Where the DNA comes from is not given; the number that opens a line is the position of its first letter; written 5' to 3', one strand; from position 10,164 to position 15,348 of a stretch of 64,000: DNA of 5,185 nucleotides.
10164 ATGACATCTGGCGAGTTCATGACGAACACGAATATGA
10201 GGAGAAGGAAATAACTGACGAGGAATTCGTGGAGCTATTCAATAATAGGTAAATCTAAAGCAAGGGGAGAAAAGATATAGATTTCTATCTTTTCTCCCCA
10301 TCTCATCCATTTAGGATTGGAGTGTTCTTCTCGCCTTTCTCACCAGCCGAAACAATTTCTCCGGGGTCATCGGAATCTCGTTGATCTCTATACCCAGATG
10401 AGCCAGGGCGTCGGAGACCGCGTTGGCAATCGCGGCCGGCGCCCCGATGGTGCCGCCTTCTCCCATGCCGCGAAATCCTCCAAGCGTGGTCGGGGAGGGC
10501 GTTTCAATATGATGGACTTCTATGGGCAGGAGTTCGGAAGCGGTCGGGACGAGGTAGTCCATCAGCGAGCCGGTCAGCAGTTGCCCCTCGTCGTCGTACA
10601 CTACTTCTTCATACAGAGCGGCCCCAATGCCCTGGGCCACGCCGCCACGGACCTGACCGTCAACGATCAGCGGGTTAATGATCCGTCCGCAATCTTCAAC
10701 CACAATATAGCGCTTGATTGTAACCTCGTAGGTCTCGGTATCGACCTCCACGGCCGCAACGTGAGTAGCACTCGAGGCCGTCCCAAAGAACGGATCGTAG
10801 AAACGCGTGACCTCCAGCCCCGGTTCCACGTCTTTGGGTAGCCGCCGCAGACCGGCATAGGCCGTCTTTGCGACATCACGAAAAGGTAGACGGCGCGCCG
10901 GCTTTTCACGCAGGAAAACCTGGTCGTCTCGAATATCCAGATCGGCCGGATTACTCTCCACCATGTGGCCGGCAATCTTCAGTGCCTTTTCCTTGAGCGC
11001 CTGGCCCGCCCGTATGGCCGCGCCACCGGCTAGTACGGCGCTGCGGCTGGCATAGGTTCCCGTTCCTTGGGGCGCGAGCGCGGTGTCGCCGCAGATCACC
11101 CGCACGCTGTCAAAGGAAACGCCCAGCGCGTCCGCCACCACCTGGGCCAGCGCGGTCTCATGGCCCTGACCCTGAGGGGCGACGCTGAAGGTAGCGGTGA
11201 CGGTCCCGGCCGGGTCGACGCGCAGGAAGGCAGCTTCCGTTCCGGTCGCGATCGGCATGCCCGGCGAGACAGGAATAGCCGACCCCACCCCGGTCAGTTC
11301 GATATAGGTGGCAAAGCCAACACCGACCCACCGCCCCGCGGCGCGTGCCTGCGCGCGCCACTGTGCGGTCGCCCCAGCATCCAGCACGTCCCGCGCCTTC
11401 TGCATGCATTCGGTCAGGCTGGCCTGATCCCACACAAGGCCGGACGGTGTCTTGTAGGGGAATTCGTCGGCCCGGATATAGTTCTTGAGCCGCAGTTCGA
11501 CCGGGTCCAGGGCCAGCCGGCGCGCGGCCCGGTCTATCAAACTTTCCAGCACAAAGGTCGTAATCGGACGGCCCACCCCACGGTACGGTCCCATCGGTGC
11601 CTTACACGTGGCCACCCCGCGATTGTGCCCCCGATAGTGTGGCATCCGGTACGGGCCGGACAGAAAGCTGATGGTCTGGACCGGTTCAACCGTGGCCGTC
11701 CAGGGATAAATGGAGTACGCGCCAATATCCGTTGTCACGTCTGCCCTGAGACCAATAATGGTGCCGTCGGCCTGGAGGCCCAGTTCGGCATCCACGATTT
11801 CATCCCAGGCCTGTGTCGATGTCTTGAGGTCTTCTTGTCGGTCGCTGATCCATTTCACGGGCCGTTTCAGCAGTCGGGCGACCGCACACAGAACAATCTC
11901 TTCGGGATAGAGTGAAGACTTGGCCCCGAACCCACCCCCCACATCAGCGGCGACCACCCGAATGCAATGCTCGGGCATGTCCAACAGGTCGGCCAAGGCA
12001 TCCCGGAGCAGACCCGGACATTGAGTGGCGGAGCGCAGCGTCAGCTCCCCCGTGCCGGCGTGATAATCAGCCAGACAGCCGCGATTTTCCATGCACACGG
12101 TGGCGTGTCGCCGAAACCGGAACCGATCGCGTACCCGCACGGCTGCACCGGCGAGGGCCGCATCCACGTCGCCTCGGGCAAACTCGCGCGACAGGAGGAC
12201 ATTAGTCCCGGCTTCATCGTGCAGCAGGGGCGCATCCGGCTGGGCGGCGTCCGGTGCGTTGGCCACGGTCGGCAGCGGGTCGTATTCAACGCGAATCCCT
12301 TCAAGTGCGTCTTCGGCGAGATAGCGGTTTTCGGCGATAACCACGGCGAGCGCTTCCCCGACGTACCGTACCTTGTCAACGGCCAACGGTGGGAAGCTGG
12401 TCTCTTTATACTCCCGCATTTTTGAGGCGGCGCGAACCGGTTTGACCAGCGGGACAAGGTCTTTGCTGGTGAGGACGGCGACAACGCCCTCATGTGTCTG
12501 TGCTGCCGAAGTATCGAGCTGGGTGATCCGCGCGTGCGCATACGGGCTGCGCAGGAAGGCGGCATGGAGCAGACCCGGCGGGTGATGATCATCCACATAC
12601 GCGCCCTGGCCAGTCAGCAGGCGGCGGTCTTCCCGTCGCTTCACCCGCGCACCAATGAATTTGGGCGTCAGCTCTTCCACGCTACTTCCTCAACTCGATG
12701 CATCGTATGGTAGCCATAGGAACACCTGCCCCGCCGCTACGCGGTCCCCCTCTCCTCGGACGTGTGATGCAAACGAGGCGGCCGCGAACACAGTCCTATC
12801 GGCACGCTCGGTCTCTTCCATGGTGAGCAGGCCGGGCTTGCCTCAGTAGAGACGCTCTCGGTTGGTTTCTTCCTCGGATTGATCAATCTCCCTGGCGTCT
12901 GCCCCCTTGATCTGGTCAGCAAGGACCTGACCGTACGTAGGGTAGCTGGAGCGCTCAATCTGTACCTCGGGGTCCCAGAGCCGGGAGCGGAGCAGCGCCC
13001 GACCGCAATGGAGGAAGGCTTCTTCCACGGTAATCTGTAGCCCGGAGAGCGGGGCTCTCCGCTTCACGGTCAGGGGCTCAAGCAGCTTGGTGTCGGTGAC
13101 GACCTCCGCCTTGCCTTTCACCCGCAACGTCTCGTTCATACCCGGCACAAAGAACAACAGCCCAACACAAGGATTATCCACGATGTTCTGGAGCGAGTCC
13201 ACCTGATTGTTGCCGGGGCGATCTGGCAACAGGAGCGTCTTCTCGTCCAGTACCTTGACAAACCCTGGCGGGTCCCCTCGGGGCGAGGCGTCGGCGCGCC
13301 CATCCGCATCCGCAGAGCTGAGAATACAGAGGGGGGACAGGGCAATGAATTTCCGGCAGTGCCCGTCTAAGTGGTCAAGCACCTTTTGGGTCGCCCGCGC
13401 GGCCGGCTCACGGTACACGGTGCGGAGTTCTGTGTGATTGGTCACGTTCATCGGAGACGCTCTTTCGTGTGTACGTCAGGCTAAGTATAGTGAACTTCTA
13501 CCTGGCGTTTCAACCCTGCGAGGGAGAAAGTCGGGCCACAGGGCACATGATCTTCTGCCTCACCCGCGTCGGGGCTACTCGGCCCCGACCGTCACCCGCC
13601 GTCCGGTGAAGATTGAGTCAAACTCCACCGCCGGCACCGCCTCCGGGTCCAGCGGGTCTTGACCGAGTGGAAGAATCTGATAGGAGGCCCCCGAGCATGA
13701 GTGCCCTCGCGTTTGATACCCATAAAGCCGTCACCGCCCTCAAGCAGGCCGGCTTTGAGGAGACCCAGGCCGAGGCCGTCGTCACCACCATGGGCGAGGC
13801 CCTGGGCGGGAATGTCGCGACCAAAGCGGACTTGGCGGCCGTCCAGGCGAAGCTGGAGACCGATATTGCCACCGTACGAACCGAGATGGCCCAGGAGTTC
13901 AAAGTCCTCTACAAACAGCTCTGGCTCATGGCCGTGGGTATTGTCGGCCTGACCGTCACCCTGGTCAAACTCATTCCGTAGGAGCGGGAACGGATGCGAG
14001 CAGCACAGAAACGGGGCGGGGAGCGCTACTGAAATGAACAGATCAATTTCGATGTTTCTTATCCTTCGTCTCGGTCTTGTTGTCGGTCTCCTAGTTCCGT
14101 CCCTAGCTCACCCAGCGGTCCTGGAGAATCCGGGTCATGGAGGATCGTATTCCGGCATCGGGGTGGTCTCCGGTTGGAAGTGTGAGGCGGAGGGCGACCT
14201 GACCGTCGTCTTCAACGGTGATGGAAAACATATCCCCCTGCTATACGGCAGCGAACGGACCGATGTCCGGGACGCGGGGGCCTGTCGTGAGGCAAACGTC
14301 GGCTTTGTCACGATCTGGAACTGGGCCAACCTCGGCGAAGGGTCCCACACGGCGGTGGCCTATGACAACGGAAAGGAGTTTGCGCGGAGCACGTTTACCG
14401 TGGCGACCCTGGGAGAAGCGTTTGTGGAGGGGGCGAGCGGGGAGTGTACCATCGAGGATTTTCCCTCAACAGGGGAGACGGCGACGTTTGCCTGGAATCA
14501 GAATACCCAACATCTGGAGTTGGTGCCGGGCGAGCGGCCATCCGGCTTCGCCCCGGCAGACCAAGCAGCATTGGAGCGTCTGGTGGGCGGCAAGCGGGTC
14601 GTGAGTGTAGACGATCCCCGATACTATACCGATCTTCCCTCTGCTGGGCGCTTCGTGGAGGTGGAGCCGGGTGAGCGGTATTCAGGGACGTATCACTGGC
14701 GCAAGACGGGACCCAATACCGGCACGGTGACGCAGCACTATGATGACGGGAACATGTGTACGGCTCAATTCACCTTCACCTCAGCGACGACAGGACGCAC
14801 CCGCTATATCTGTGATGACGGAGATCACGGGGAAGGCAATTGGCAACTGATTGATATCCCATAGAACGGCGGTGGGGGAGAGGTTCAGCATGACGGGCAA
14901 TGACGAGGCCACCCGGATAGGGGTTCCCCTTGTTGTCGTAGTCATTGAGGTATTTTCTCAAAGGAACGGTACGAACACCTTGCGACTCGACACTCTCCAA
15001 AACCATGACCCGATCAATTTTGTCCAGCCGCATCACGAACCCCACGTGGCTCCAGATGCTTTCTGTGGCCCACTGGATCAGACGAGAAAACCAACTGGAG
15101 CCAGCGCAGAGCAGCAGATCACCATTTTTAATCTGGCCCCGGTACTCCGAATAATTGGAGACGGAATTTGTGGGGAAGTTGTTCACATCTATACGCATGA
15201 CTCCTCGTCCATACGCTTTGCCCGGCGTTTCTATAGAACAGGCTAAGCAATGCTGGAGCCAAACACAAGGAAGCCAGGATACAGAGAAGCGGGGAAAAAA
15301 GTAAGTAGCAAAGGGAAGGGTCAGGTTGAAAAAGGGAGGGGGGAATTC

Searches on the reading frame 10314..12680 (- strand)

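Call 15: search_protein_families(library=pfam, proteins=[window:10314-12680:-], max_evalue=0.001)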
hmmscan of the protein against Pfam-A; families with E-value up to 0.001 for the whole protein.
window:10314-12680:- (789 aa): 3 families
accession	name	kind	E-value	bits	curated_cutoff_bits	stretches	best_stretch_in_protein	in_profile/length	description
PF20256.3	MoCoBD_2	-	9.3e-84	281.7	27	1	434-716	7-281/283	Molybdopterin cofactor-binding domain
PF02738.23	MoCoBD_1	-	1.6e-71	240.7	27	1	153-401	1-244/244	Molybdopterin cofactor-binding domain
PF01315.27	Ald_Xan_dh_C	-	2e-28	99.4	31.3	1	23-137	1-110/110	Aldehyde oxidase and xanthine dehydrogenase, a/b hammerhead domain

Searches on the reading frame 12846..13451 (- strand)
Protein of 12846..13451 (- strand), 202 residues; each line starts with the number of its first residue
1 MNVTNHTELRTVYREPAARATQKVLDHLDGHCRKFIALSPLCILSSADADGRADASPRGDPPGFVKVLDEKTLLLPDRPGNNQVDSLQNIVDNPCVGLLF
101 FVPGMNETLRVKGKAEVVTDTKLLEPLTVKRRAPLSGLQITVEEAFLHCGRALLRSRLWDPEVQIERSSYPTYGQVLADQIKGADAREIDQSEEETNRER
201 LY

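Call 16: search_protein_families(library=pfam, proteins=[window:12846-13451:-], max_evalue=0.001)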
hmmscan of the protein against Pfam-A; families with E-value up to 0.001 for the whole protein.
window:12846-13451:- (202 aa): 1 family
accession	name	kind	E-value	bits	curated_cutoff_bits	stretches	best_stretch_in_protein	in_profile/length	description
PF01243.27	PNPOx_N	-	7.6e-19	68.7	28.1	1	29-149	2-120/120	Pyridoxamine 5'-phosphate oxidase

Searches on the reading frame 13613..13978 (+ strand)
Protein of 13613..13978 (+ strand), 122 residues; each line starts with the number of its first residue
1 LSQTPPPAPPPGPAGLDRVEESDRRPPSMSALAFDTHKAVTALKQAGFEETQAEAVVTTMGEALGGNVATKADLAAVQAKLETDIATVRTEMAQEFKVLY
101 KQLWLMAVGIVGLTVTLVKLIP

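Call 16: search_protein_families(library=pfam, proteins=[window:13613-13978:+], max_evalue=0.001)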
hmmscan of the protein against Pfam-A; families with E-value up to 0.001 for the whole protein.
window:13613-13978:+ (122 aa): 1 family
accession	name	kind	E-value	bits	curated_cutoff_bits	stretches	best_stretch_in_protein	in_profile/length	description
PF07798.16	CCDC90-like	-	3.2e-08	34.1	33.5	1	34-92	1-66/175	Coiled-coil domain-containing protein 90-like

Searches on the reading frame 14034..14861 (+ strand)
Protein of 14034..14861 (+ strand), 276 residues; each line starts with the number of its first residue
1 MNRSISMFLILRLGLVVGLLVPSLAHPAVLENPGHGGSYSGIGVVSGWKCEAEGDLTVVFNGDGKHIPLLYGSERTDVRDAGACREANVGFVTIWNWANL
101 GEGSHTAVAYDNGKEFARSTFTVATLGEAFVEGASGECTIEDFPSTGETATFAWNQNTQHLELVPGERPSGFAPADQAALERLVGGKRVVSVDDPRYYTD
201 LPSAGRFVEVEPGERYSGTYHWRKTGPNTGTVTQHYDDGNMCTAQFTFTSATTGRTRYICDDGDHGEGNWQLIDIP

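Call 3: search_protein_families(library=pfam, proteins=[window:14034-14861:+], max_evalue=0.1)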
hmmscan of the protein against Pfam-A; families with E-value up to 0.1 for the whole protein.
window:14034-14861:+ (276 aa): 2 families
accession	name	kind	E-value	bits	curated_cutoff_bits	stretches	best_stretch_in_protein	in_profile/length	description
PF08327.17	AHSA1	-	0.041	14.5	22.1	1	185-260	33-94/125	Activator of Hsp90 ATPase homolog 1-like protein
PF09864.15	MliC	-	0.056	13.9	22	0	213-240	40-66/67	Membrane-bound lysozyme-inhibitor of c-type lysozyme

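Call 4: search_protein_families(library=ncbifam, proteins=[window:14034-14861:+], max_evalue=0.1)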
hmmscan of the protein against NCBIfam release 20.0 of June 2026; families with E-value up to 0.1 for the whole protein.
window:14034-14861:+ (276 aa): 0 families

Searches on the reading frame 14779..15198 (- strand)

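Call 16: search_protein_families(library=pfam, proteins=[window:14779-15198:-], max_evalue=0.001)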
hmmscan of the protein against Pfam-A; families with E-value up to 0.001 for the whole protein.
window:14779-15198:- (140 aa): 1 family
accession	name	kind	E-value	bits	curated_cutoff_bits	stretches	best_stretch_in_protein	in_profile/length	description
PF05708.18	Peptidase_C92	-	6.2e-07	30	27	1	23-89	2-66/166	Permuted papain-like amidase enzyme, YaeF/YiiX, C92 family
